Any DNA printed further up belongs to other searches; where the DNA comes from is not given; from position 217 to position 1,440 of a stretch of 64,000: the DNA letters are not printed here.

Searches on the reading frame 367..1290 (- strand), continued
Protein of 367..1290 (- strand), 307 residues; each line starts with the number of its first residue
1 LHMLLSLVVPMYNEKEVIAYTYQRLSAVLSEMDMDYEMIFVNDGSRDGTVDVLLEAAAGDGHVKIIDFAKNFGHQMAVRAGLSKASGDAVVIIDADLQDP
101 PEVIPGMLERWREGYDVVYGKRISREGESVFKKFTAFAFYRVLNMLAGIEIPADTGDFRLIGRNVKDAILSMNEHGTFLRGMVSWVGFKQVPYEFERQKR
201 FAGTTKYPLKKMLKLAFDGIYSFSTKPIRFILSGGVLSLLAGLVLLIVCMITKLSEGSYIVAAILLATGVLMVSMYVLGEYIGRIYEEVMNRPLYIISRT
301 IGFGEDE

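Call 31: find_encoding_contigs(protein=P0005, flank=5000, max_places=3)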
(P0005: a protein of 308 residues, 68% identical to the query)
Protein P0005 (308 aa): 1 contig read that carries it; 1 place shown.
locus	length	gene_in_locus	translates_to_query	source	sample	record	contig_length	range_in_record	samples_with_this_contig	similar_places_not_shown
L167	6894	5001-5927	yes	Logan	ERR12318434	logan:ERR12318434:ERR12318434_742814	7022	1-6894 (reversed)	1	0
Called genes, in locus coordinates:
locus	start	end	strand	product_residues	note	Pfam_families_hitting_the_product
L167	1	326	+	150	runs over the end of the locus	?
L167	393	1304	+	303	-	PF00144:Beta-lactamase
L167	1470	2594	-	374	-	-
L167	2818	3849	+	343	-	PF00294:PfkB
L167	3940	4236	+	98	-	PF07873:YabP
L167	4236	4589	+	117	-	-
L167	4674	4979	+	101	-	PF04977:DivIC (weak)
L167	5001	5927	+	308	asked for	PF00535:Glycos_transf_2, PF10111:Glyco_tranf_2_2 (faint), PF13641:Glyco_tranf_2_3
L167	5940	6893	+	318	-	?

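Call 48: find_homologous_proteins(query=L002:1644-2681:+, max_evalue=1e-80)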
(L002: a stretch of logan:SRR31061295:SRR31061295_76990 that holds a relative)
Query L002:1644-2681:+ (346 aa): 7949 proteins with E <= 1e-80 among 8000 candidates; the best 120 are listed.
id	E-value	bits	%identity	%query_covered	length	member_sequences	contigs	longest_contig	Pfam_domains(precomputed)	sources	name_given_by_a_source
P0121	1.9e-225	765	96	100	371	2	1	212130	PF02073.21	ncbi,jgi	ncbi:MAG: aminopeptidase [Christensenellales bacterium]|jgi:aminopeptidase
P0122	3.2e-192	656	81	100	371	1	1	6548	PF02073.21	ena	-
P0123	4.8e-178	609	75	100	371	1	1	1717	PF02073.21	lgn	-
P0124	2.3e-174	597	74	100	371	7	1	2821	PF02073.21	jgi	-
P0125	8.1e-166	569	69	100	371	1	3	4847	PF02073.21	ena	-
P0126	3.4e-159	547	70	100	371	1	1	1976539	PF02073.21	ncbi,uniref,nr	ncbi:aminopeptidase [Thermobrachium celere]|uniref:Aminopeptidase n=1 Tax=Thermobrachium celere DSM 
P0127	4.7e-159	547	69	100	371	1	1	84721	PF02073.21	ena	-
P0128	1.2e-158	546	69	100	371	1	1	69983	PF02073.21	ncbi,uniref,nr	ncbi:aminopeptidase [Thermobrachium celere]|uniref:aminopeptidase n=1 Tax=Thermobrachium celere TaxI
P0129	3.1e-158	544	70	100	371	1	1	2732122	PF02073.21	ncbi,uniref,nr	ncbi:aminopeptidase [Caloramator sp. mosi_1]|uniref:aminopeptidase n=1 Tax=Caloramator sp. mosi_1 Ta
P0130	4.8e-158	544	68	100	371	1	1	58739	PF02073.21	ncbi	-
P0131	6.0e-158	543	70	100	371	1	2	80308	PF02073.21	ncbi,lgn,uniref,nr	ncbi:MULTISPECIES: aminopeptidase [Caloramator]|uniref:Leucyl aminopeptidase (Aminopeptidase T) n=1 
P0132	8.7e-158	543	69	100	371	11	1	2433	PF02073.21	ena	-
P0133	1.1e-157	542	69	100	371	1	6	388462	PF02073.21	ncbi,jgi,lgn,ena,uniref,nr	ncbi:MAG: aminopeptidase [Caloramator sp.]|jgi:aminopeptidase|uniref:aminopeptidase n=1 Tax=Calorama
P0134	1.6e-157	542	68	100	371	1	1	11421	PF02073.21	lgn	-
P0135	3.6e-157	541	68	100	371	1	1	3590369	PF02073.21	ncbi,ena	-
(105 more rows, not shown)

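Call 49: find_encoding_contigs(protein=P0121, flank=10000, max_places=3)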
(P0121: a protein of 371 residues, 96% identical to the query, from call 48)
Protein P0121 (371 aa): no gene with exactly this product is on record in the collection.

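Call 50: find_encoding_contigs(protein=P0122, flank=5000, max_places=3)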
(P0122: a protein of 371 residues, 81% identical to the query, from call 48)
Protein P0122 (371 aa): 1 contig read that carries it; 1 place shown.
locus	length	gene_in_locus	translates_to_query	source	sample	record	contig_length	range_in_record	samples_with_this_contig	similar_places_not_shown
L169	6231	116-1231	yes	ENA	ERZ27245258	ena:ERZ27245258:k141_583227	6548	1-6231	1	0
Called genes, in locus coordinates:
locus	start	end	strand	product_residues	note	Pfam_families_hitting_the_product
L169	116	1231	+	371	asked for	PF02073:Peptidase_M29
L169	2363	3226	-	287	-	PF01557:FAA_hydrolase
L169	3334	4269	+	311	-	PF01636:APH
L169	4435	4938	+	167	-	PF07486:Hydrolase_2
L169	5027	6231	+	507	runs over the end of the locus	?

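Call 51: find_encoding_contigs(protein=P0123, flank=5000, max_places=3)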
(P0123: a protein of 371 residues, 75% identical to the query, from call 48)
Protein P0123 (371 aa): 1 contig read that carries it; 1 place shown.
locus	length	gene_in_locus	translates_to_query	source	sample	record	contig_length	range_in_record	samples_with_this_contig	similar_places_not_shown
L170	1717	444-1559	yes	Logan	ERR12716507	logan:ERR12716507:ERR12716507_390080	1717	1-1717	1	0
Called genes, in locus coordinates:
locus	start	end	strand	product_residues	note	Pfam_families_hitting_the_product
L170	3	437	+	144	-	?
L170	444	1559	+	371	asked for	PF02073:Peptidase_M29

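Call 52: find_encoding_contigs(protein=P0124, flank=5000, max_places=3)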
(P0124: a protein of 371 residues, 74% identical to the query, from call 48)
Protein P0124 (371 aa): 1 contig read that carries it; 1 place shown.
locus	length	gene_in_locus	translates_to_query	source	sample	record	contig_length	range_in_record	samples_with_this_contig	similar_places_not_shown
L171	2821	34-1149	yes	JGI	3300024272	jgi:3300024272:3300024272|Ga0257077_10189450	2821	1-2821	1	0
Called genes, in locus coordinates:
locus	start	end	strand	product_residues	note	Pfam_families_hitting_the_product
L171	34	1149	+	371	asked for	PF02073:Peptidase_M29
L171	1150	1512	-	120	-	PF14276:DUF4363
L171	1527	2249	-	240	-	PF04239:DUF421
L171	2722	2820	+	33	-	?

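Call 54: search_protein_families(library=pfam, proteins=[L163:4900-5331:+, L170:3-437:+, L163:1-591:+])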
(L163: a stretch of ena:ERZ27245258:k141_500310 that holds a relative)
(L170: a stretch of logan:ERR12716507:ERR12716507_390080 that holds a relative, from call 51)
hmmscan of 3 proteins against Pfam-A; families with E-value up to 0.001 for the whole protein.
L163:4900-5331:+ (144 aa): 1 family
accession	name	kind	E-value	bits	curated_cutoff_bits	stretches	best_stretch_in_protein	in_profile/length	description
PF12663.12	DUF3788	-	5.3e-15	56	25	1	37-118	50-128/128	Protein of unknown function (DUF3788)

L170:3-437:+ (144 aa): 0 families

L163:1-591:+ (196 aa): 1 family
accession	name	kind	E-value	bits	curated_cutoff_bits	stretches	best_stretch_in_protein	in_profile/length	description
PF03129.25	HGTP_anticodon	-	3.2e-21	75.7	21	1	105-192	1-93/94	Anticodon binding domain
